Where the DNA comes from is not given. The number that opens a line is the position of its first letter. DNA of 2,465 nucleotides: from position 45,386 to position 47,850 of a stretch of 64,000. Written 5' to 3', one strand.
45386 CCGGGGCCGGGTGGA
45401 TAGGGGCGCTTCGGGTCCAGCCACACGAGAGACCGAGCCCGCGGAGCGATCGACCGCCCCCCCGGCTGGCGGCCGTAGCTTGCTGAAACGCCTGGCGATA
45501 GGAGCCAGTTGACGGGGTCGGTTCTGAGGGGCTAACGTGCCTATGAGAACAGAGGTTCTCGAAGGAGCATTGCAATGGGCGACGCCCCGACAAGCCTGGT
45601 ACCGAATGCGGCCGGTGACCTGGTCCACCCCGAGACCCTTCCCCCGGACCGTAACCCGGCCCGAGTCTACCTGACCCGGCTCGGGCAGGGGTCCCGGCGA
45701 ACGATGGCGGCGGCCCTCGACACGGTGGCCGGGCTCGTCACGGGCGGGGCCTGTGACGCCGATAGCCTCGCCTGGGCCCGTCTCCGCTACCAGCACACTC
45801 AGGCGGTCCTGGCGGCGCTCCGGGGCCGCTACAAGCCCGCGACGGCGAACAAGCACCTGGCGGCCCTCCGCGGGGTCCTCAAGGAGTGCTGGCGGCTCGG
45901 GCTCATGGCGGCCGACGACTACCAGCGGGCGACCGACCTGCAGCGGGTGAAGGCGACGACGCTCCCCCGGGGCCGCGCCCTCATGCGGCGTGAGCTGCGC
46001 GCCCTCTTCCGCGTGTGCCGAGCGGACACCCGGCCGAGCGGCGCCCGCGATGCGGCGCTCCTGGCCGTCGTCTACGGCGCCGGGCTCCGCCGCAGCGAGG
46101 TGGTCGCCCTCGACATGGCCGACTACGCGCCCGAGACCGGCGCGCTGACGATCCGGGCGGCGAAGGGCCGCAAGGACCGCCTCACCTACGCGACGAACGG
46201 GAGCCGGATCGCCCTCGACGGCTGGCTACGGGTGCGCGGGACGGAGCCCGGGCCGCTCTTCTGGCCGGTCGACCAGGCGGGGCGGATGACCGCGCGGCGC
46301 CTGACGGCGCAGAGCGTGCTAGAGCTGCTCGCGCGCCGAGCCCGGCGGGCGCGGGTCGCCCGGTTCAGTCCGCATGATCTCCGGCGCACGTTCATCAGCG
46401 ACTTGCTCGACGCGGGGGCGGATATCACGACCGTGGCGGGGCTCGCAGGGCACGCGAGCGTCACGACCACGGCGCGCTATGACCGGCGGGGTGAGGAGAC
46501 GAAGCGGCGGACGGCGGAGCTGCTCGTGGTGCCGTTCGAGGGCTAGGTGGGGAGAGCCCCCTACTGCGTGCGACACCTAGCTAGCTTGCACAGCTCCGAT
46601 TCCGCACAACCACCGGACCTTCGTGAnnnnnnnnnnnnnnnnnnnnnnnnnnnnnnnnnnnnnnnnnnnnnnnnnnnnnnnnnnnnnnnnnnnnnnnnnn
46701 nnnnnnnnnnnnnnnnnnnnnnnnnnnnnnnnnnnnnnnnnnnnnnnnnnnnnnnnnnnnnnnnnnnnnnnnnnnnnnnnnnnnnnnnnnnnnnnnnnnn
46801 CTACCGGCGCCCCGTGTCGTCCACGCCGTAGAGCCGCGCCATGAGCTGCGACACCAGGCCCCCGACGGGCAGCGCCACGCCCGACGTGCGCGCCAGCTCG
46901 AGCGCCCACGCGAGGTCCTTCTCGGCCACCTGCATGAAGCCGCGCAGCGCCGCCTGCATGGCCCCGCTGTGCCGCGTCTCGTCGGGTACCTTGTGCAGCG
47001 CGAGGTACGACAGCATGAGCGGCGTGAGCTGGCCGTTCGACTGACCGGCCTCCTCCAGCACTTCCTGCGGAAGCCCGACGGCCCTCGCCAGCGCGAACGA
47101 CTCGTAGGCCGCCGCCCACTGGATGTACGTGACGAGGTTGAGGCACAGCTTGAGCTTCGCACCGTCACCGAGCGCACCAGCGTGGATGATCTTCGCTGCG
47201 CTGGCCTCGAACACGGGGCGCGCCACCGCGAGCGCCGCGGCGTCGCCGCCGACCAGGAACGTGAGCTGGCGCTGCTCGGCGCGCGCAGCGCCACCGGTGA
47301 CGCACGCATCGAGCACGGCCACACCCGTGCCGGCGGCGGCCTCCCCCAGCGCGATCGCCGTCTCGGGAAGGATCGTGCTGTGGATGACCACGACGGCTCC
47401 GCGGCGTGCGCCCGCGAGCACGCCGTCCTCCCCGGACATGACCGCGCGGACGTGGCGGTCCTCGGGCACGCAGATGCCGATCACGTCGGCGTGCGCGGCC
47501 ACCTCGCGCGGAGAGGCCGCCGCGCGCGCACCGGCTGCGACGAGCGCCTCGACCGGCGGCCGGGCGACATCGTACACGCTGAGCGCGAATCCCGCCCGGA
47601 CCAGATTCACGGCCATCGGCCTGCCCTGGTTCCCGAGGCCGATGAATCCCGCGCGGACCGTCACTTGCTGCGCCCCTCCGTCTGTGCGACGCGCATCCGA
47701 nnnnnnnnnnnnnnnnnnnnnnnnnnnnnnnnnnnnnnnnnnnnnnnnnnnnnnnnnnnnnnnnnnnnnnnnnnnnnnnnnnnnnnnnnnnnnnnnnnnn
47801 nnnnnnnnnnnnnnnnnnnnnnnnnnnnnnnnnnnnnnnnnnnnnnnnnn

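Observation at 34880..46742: Integrative element in tRNA-Leu(GAG) bounded by 27-bp direct repeats, with two outward-facing integrases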

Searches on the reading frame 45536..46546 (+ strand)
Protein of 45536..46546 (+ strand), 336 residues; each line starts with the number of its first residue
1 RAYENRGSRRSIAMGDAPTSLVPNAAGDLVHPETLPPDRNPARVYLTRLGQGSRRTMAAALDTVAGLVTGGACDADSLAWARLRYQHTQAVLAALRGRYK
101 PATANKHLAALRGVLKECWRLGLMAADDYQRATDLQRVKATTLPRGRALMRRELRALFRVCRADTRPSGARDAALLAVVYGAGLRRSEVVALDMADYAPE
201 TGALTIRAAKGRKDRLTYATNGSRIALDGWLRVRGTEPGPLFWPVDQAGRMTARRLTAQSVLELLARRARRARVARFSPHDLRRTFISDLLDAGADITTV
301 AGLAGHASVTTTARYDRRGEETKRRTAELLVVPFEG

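Call 10: search_protein_families(library=pfam, proteins=[window:45536-46546:+], max_evalue=0.01)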
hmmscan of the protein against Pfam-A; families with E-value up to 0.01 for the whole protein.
window:45536-46546:+ (336 aa): 2 families
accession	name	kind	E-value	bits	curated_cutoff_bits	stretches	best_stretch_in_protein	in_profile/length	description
PF00589.27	Phage_integrase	-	1.5e-23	83.9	27.1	1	151-317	5-167/172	Phage integrase family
PF02899.23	Phage_int_SAM_1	-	0.006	17.3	22.3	0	77-116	37-77/83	Phage integrase, N-terminal SAM-like domain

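Call 16: search_protein_families(library=ncbifam, proteins=[window:45536-46546:+], max_evalue=0.01)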
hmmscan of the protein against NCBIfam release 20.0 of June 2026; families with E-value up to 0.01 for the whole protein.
window:45536-46546:+ (336 aa): 11 families
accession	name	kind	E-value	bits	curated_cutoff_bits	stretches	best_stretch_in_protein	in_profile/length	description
TIGR02224.1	recomb_XerC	equivalog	2.8e-33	115.6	335.15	1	53-316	14-275/295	tyrosine recombinase XerC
NF001399.0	PRK00283.1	subfamily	3.2e-31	108.7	279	1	78-316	46-281/300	tyrosine recombinase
TIGR02225.1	recomb_XerD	equivalog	1.6e-26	93.3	329.6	1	82-315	40-271/290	site-specific tyrosine recombinase XerD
NF040815.2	recomb_XerA_Arch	equivalog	3.5e-23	82.5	220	1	144-318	92-254/263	site-specific tyrosine recombinase/integron integrase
TIGR02249.1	integrase_gron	subfamily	1.9e-15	57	265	2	248-315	229-297/315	integron integrase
NF003462.0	PRK05084.1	equivalog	4.9e-15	55.1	267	1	170-325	195-351/360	tyrosine recombinase XerS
NF002331.0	PRK01287.1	subfamily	1.3e-14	54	371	1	132-317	125-311/365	site-specific tyrosine recombinase XerC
NF011946.0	PRK15417.1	equivalog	1.9e-09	37.2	435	1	265-317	261-314/337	integron integrase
NF007371.0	PRK09871.1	subfamily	1.6e-07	31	222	1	145-316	3-172/198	tyrosine-type DNA invertase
NF007370.0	PRK09870.1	subfamily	0.0019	17.9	221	1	149-315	13-176/200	tyrosine-type DNA invertase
NF047926.1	integrase_GmtZ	equivalog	0.0061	14.6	600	1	255-322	407-474/784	gamma-mobile-trio integrase GmtZ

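Call 25: find_encoding_contigs(protein=window:45575-46546:+, flank=10000, max_places=6)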
Protein window:45575-46546:+ (323 aa): 1 contig read that carries it; 1 place shown.
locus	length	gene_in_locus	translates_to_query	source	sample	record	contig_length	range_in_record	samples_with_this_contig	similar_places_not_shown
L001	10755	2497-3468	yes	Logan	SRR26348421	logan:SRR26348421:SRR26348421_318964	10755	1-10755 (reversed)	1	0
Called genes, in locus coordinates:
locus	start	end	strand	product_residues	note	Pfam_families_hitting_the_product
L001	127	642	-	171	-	PF03592:Terminase_2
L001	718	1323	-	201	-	-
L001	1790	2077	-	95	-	-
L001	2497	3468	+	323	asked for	PF00589:Phage_integrase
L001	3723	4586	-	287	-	PF02826:2-Hacid_dh_C (faint), PF03446:NAD_binding_2, PF14833:NAD_binding_11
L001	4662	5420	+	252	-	PF00106:adh_short, PF08659:KR, PF13561:adh_short_C2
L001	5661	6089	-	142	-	-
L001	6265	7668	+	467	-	PF03266:NTPase_1, PF10649:DUF2478 (weak), PF13489:Methyltransf_23 (weak), PF13649:Methyltransf_25, PF08241:Methyltransf_11, PF08242:Methyltransf_12 (weak)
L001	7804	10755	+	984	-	?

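Call 42: search_protein_families(library=phrogs, proteins=[window:45575-46546:+], max_evalue=0.01)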
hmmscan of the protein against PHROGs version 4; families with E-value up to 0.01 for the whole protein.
window:45575-46546:+ (323 aa): 4 families
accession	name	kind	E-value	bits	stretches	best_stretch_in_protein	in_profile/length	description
phrog_1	-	integration and excision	2e-31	111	1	75-315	212-445/611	integrase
phrog_216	-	integration and excision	2.7e-21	76.9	1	127-316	47-235/301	integrase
phrog_7685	-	integration and excision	0.0014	19.2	1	259-316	176-234/240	integrase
phrog_23271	-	unknown function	0.0021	19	1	263-315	8-60/67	-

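Call 47: find_homologous_proteins(query=window:45575-46546:+, max_evalue=1e-10)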
Query window:45575-46546:+ (323 aa): 6464 proteins with E <= 1e-10 among 8000 candidates; the best 120 are listed.
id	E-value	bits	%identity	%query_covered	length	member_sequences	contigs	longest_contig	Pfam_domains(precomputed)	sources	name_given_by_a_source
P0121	3.4e-173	593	100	87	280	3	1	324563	PF00589.28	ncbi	ncbi:MAG: site-specific integrase [Candidatus Binatia bacterium]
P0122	1.2e-153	529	80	97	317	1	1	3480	PF00589.28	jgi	jgi:site-specific recombinase XerD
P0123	1.7e-149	515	79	95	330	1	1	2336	PF00589.28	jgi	jgi:site-specific recombinase XerD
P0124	6.3e-149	513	78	95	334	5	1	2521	PF00589.28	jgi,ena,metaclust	metaclust:\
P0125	5.1e-148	510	75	99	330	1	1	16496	PF00589.28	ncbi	-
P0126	4.5e-147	507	78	95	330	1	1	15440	PF00589.28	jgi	jgi:site-specific recombinase XerD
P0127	1.1e-144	499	77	96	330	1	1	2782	PF00589.28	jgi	jgi:site-specific recombinase XerD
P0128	1.4e-143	496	73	97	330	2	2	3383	PF00589.28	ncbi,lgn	-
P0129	2.5e-143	495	76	95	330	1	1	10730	PF00589.28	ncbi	-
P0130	4.5e-141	488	75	93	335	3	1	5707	PF00589.28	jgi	jgi:site-specific recombinase XerD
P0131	3.0e-140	485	73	99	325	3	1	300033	PF00589.28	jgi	jgi:site-specific recombinase XerD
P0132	3.9e-140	485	76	95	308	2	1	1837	PF00589.28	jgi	-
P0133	4.9e-140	484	75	93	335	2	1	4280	PF00589.28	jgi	jgi:integrase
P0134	4.0e-135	468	70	99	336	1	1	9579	PF00589.28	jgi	jgi:site-specific recombinase XerD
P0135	5.5e-135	468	72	96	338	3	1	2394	PF00589.28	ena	-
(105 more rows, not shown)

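Call 48: find_encoding_contigs(protein=P0126, flank=8000, max_places=2)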
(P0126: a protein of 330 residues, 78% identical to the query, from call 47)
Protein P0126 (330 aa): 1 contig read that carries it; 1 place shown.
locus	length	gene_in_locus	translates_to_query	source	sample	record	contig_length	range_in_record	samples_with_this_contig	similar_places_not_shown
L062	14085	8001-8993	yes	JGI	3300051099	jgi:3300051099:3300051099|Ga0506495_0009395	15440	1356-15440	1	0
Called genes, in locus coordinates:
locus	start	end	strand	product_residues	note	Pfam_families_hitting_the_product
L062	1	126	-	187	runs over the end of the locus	-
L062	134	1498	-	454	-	PF16980:CitMHS_2, PF03600:CitMHS (weak)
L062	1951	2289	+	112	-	PF00543:P-II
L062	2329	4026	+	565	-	PF00909:Ammonium_transp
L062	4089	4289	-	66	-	-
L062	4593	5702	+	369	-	PF07730:HisKA_3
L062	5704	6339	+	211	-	PF00072:Response_reg, PF00196:GerE, PF08281:Sigma70_r4_2 (weak)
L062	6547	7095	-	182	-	-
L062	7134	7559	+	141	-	PF04002:RadC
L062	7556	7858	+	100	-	-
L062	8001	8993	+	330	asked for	PF00589:Phage_integrase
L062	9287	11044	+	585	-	PF13576:Pentapeptide_3 (faint), PF00805:Pentapeptide, PF13599:Pentapeptide_4 (weak), PF00805:Pentapeptide, PF13599:Pentapeptide_4 (weak), PF00805:Pentapeptide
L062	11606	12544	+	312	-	-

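Call 49: find_encoding_contigs(protein=P0131, flank=8000, max_places=2)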
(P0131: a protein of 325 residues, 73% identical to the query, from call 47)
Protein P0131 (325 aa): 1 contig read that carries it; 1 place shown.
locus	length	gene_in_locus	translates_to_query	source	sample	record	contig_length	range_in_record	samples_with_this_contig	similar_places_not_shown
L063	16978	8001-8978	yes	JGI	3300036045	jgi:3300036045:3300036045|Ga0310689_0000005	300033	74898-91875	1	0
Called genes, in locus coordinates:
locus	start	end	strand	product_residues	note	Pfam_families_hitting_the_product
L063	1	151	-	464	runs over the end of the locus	PF00120:Gln-synt_C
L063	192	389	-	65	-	-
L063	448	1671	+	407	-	PF00149:Metallophos, PF12850:Metallophos_2 (weak)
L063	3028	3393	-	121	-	-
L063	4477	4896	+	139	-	-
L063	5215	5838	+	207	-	-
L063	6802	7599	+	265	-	-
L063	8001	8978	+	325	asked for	PF00589:Phage_integrase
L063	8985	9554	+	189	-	-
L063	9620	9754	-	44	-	-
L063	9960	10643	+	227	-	-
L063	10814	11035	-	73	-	-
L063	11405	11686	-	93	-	-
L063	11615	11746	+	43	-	-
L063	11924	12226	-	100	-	PF05016:ParE_toxin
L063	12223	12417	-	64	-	-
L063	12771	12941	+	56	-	-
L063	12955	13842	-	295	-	-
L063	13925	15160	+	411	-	PF00067:p450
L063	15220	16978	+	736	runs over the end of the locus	-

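Call 50: find_encoding_contigs(protein=P0125, flank=8000, max_places=2)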
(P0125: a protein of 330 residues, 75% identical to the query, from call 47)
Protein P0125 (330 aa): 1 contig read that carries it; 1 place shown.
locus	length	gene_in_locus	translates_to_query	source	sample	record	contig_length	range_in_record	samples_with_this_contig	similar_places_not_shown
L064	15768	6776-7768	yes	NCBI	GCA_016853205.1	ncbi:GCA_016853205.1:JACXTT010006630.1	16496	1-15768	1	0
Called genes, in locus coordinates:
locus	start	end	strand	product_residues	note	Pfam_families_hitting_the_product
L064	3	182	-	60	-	?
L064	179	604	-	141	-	PF22014:DUF6932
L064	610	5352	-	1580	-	PF02384:N6_Mtase (faint), PF07669:Eco57I, PF12950:TaqI_C (weak)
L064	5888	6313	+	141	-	PF04002:RadC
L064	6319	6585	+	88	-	-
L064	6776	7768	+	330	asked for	PF00589:Phage_integrase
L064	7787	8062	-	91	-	-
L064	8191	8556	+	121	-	PF01381:HTH_3 (weak)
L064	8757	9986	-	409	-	-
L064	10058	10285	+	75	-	PF12728:HTH_17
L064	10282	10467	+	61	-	-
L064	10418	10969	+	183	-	-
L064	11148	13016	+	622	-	-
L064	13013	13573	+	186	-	-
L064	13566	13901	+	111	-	-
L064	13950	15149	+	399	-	-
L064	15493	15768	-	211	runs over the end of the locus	PF07603:Lcl_C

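Call 56: find_related_loci(query=window:45575-46546:+, collection=viral_contigs, flank=10000)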
Query window:45575-46546:+ (323 aa) in viral_contigs; peptide patterns used: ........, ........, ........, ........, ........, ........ (x = any residue, [..] = any of these).
8 stretches matched a pattern, but none encodes a relative of the query by tblastn (E <= 1e-3).

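Call 57: find_related_loci(query=window:45575-46546:+, collection=metagenome_contigs, flank=10000)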
Query window:45575-46546:+ (323 aa) in metagenome_contigs; peptide patterns used: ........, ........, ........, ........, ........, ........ (x = any residue, [..] = any of these).
600 stretches matched a pattern (row limit reached: there are more); 343 encode a relative of the query (tblastn E <= 1e-3); the best 80 are kept; 80 distinct loci.
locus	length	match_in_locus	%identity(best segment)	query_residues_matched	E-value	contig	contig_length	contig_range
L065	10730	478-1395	76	16-321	3e-149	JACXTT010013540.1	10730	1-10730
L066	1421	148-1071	78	15-322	6e-163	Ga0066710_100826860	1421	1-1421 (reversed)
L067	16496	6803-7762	75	3-322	7e-146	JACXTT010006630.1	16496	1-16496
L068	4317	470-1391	78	15-322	6e-123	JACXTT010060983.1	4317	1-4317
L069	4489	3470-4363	64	22-321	3e-116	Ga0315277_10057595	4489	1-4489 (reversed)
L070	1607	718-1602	63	20-314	4e-124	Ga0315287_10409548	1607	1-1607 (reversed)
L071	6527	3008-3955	59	6-321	8e-115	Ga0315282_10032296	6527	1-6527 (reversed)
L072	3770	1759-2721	54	2-321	2e-113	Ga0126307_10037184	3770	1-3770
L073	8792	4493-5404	62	16-321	5e-111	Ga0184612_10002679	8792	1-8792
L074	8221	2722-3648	61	15-323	1e-110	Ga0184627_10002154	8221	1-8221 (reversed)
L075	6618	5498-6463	52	1-321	1e-108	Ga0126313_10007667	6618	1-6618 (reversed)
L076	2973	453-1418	52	1-321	5e-112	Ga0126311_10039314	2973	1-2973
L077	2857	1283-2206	55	15-321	7e-112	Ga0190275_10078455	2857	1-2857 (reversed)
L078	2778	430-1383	55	2-322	2e-111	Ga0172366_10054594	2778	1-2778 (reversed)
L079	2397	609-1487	62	27-321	7e-112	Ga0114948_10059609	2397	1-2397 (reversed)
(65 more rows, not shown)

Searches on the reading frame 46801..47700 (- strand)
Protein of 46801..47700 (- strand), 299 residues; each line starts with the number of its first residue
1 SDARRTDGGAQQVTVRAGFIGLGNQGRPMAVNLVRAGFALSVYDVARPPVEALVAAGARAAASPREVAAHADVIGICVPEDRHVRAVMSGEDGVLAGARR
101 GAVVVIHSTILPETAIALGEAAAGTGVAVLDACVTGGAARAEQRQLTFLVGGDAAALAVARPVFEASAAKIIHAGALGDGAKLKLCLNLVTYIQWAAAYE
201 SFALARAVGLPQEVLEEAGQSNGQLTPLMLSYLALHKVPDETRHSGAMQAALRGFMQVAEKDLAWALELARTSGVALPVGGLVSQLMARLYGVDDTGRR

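Call 10: search_protein_families(library=pfam, proteins=[window:46801-47700:-], max_evalue=0.01)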
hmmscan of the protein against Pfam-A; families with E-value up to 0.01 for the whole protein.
window:46801-47700:- (299 aa): 6 families
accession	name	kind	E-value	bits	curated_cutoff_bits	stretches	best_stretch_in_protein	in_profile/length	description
PF03446.21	NAD_binding_2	-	3.9e-42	144.4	21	1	18-175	3-161/161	NAD binding domain of 6-phosphogluconate dehydrogenase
PF14833.11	NAD_binding_11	-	1.5e-09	38.6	30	1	178-290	1-105/122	NAD-binding of NADP-dependent 3-hydroxyisobutyrate dehydrogenase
PF02826.25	2-Hacid_dh_C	-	1.6e-05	24.8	25.1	1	15-90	37-111/178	D-isomer specific 2-hydroxyacid dehydrogenase, NAD binding domain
PF03807.23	F420_oxidored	-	3.9e-05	24.6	21.6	1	18-88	3-76/94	NADP oxidoreductase coenzyme F420-dependent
PF07991.19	KARI_N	-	0.0031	17.5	20.6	1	19-83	9-73/165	Acetohydroxy acid isomeroreductase, NADPH-binding domain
PF03721.20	UDPG_MGDP_dh_N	-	0.0061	16.6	27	0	62-116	68-129/187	UDP-glucose/GDP-mannose dehydrogenase family, NAD binding domain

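Call 26: find_related_loci(query=window:46801-47664:-, collection=genome_contigs, flank=10000)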
Query window:46801-47664:- (287 aa) in genome_contigs; peptide patterns used: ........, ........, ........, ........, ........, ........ (x = any residue, [..] = any of these).
367 stretches matched a pattern; 48 encode a relative of the query (tblastn E <= 1e-3); 48 distinct loci.
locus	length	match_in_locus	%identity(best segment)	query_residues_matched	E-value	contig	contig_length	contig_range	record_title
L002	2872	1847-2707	77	1-287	3e-149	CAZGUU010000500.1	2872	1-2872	MAG TPA_asm: uncultured Enterobacteriaceae bacterium isolate binchicken_co16_326 genome assembly, contig: NODE_61098_len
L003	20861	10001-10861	70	1-287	6e-135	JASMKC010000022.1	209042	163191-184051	MAG: Myxococcota bacterium isolate ETNP8_MAG_7 c_000000331930, whole genome shotgun sequence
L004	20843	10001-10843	75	3-283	5e-134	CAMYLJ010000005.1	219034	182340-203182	MAG: uncultured delta proteobacterium isolate FCS_M_Myxococcota_02 genome assembly, contig: scaffold_43, whole genome sh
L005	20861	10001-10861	75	1-287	2e-134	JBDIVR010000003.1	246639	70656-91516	MAG: Myxococcota bacterium isolate Bin_18 NODE_34_length_246639_cov_9.022364, whole genome shotgun sequence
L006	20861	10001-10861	76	1-287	3e-133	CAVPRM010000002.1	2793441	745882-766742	MAG: uncultured delta proteobacterium isolate MFD10007.bin.2.43 genome assembly, contig: contig_21206, whole genome shot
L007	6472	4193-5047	72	1-285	2e-133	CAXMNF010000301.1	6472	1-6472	MAG: uncultured Gammaproteobacteria bacterium isolate 07C-BC-St02_bin.13.orig genome assembly, contig: k141_1470203, who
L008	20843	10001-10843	75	3-283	1e-130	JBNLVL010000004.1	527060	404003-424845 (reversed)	MAG: Myxococcota bacterium isolate JB083 k141_109796, whole genome shotgun sequence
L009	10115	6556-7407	70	4-287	9e-130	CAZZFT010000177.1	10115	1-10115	MAG TPA_asm: uncultured Spirochaetales bacterium isolate SRP214966_co7_42 genome assembly, contig: NODE_6419_length_1011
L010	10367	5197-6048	69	3-286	1e-129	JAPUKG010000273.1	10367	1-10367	MAG: Proteobacteria bacterium isolate KW1-S15_187 KW1-S15_187_cg273, whole genome shotgun sequence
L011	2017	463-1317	70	3-287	1e-137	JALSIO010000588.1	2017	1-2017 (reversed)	MAG: Myxococcales bacterium isolate 354-166_metabat2_scaf2bin.036 354-166_scaffold_44247_c1, whole genome shotgun sequen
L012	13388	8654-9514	71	1-287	5e-129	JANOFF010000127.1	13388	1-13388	MAG: bacterium isolate SOY_65_concoct_162_sub SOY_65_k141_957709, whole genome shotgun sequence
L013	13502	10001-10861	68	1-287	3e-128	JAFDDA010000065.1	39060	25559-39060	MAG: Deltaproteobacteria bacterium isolate Meg19_02_Bin_151 Meg19_02_Bin_151_scaffold_1726, whole genome shotgun sequenc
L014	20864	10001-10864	66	1-287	3e-126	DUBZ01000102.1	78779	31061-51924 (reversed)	MAG TPA_asm: Myxococcales bacterium isolate UWMA-0315 NODE_527_length_78779_cov_0.153216, whole genome shotgun sequence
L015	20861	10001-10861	70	1-287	7e-126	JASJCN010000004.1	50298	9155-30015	MAG: Myxococcota bacterium isolate MO_167.B22 MO_167.c_201, whole genome shotgun sequence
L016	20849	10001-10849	70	1-283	2e-125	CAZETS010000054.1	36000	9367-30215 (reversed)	MAG TPA_asm: uncultured Spirochaetaceae bacterium isolate SRP077602_co10_279 genome assembly, contig: NODE_3586_length_3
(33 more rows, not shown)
